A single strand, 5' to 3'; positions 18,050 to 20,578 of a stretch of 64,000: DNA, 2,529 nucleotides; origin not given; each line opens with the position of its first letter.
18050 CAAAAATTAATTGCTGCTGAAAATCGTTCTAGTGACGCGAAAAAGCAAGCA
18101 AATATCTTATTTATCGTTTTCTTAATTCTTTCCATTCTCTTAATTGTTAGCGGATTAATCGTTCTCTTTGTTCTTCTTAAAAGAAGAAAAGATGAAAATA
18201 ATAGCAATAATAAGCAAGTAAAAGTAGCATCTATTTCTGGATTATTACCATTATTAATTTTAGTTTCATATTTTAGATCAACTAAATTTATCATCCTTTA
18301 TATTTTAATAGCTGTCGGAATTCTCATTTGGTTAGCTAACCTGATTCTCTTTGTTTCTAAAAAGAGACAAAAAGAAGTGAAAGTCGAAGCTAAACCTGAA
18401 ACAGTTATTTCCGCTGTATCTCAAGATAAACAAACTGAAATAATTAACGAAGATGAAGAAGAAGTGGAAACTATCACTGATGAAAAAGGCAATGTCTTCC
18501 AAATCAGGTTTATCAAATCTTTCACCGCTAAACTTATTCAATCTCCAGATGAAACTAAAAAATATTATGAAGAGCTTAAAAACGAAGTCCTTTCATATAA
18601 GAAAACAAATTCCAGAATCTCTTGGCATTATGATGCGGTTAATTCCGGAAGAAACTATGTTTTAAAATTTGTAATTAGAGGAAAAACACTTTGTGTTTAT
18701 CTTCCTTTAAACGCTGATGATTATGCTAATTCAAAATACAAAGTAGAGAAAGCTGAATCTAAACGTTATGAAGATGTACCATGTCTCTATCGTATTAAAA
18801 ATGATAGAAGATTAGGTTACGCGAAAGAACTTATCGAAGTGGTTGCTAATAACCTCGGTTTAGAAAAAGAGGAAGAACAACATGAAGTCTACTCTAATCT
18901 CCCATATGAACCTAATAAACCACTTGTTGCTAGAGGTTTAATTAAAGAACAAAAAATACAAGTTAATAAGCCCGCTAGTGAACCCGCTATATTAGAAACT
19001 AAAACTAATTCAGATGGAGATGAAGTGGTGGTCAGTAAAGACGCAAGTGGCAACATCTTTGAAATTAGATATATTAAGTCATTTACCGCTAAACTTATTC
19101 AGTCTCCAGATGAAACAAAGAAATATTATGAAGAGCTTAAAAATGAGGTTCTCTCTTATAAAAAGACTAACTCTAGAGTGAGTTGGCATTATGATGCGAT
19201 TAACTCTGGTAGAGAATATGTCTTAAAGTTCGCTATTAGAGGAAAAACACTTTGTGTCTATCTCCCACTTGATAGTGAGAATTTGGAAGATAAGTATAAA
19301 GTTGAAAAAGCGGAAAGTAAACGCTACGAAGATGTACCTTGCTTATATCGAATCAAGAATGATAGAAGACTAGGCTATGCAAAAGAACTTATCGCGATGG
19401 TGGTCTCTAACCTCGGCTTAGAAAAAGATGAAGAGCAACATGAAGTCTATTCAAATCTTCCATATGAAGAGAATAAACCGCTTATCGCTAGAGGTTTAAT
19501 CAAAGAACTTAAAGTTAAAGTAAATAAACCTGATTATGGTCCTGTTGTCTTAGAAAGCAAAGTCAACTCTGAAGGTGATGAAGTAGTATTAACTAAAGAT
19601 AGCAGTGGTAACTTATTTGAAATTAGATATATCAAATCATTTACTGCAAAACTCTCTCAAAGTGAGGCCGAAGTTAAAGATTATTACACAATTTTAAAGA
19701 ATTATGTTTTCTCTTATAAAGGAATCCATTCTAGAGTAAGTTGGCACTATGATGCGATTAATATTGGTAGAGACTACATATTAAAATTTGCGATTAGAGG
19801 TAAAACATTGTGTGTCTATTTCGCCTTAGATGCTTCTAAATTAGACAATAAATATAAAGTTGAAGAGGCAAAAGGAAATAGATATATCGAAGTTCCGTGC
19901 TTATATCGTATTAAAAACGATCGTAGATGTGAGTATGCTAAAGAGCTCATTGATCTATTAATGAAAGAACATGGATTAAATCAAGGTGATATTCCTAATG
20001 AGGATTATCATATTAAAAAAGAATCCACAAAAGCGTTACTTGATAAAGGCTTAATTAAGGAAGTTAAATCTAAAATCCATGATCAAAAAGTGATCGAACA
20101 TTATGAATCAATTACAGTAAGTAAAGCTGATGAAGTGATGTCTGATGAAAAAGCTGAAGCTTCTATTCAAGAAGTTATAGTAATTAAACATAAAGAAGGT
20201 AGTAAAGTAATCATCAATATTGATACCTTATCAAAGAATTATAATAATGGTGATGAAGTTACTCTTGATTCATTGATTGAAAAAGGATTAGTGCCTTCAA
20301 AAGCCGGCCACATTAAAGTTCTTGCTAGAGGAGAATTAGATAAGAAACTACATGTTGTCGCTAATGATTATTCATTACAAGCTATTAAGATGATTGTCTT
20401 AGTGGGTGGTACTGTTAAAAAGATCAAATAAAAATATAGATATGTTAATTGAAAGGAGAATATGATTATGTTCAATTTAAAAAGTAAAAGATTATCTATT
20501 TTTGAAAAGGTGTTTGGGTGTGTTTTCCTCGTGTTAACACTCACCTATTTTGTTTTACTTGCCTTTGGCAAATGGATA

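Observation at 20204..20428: C-terminal 75 residues of the giant membrane protein are a clear homolog of the ribosomal protein uL15 (RplO) C-terminal domain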

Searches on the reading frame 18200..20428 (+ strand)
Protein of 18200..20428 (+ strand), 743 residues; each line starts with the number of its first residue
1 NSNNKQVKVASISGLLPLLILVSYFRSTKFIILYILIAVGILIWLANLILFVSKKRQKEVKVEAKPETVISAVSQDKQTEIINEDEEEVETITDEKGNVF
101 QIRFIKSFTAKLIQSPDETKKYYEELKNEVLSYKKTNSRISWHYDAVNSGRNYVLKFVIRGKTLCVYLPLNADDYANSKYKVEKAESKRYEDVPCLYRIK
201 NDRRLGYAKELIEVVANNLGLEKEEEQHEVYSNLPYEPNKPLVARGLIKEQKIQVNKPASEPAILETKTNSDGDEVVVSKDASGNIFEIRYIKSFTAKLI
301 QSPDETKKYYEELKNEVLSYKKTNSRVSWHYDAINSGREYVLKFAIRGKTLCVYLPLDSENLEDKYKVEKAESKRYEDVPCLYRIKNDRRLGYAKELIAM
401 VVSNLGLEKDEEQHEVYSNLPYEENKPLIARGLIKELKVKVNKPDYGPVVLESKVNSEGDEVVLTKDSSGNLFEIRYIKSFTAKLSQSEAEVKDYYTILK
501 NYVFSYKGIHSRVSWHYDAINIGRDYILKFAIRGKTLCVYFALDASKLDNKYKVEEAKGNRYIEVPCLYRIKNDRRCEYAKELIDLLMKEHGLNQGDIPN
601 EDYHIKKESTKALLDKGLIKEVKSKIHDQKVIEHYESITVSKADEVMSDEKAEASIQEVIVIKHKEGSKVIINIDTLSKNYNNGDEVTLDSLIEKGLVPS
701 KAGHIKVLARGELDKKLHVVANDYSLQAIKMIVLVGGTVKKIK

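Call 4: search_protein_families(library=pfam, proteins=[window:18200-20428:+], max_evalue=1)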
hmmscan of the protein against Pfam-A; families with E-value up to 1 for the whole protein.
window:18200-20428:+ (743 aa): 13 families
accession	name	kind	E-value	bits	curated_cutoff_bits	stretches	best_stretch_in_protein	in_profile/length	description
PF00828.25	Ribosomal_L27A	-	1.7e-12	48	21.5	1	671-739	1-71/72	Ribosomal proteins 50S-L15, 50S-L18e, 60S-L27A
PF18039.7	UBA_6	-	8.4e-07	29.3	23.5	2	389-412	9-32/42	UBA-like domain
PF14626.12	RNase_Zc3h12a_2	-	0.001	19.7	23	0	153-177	15-39/122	Zc3h12a-like Ribonuclease NYN domain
PF14864.11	Alkyl_sulf_C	-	0.019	15.6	27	0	301-325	39-63/125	Alkyl sulfatase C-terminal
PF00558.24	Vpu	-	0.022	15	24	1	30-98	9-74/81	Vpu protein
PF15516.12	BpuSI_N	-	0.035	14.6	25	0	131-167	25-61/152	BpuSI N-terminal domain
PF15345.11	TMEM51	-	0.044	14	25.5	1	27-85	58-116/237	Transmembrane protein 51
PF24984.1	HEAT_EF3_GNC1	-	0.054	14.3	27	0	109-137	47-75/91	Elongation factor 3/GNC1 HEAT repeat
PF18300.7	DUF5604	-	0.054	13.9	25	0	146-164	31-49/58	Domain of unknown function (DUF5604)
PF03547.23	Mem_trans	-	0.066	12.3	25.7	1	13-109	106-184/343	Membrane transport protein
PF22016.2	DUF6933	-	0.069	13.4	27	0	119-178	5-65/157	Domain of unknown function (DUF6933)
PF12663.12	DUF3788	-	0.13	12.7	25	0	118-169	15-64/128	Protein of unknown function (DUF3788)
PF19744.4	DUF6232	-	0.18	12.7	27.4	1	14-77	43-103/117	Family of unknown function (DUF6232)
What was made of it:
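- The PF00828 hit (call 4).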

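Call 15: search_protein_families(library=ncbifam, proteins=[window:18200-20428:+], max_evalue=0.1)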
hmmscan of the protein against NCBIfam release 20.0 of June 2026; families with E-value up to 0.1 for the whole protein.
window:18200-20428:+ (743 aa): 6 families
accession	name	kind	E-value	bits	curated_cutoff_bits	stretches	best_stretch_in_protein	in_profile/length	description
TIGR01071.1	rplO_bact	equivalog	4.5e-11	42.8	77.95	1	669-739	73-143/144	50S ribosomal protein L15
TIGR04490.1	SoxZ_true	equivalog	0.0013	18.6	76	0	599-642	20-63/98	thiosulfate oxidation carrier complex protein SoxZ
NF003079.0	PRK04005.1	equivalog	0.002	17.8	85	1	706-742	68-104/121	50S ribosomal protein L18e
NF041217.1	BagE_FevW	exception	0.0042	16.1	800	0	164-225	267-328/424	bagremycin/ferroverdin synthetase BagE/FevW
NF010389.0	PRK13816.1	equivalog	0.046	13.6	196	0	135-158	92-115/131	ribosome-binding factor A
TIGR00374.1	TIGR00374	subfamily_domain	0.07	12.5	43.2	0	12-110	120-222/323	flippase-like domain-containing protein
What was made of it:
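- There is no recognisable HTH or other classical regulator domain (calls 4, 15). TIGR01071 scores below its cut-off and matches only the C-terminal half (call 15).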

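Call 44: search_protein_families(library=padloc, proteins=[window:18401-20428:+], max_evalue=0.1)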
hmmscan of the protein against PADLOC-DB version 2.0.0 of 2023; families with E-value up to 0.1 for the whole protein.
window:18401-20428:+ (676 aa): 0 families

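Call 45: search_protein_families(library=phrogs, proteins=[window:18401-20428:+], max_evalue=0.1)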
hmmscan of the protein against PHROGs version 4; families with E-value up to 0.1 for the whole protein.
window:18401-20428:+ (676 aa): 7 families
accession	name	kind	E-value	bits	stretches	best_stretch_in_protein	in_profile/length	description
phrog_35950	-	unknown function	0.0013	19.7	0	39-61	37-59/70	-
phrog_20026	-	lysis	0.0018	19.6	0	210-250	10-50/74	Rz-like spanin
phrog_13823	-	unknown function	0.0082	17.1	0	34-64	3-33/56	-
phrog_4257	-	unknown function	0.019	16.2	0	18-80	3-65/138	-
phrog_30227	-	unknown function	0.043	15.2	0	85-129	27-69/95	-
phrog_17715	-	transcription regulation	0.071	14.4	0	313-338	19-44/77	inhibitor of host transcription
phrog_11046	-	transcription regulation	0.095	13.6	0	540-563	41-64/94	transcriptional regulator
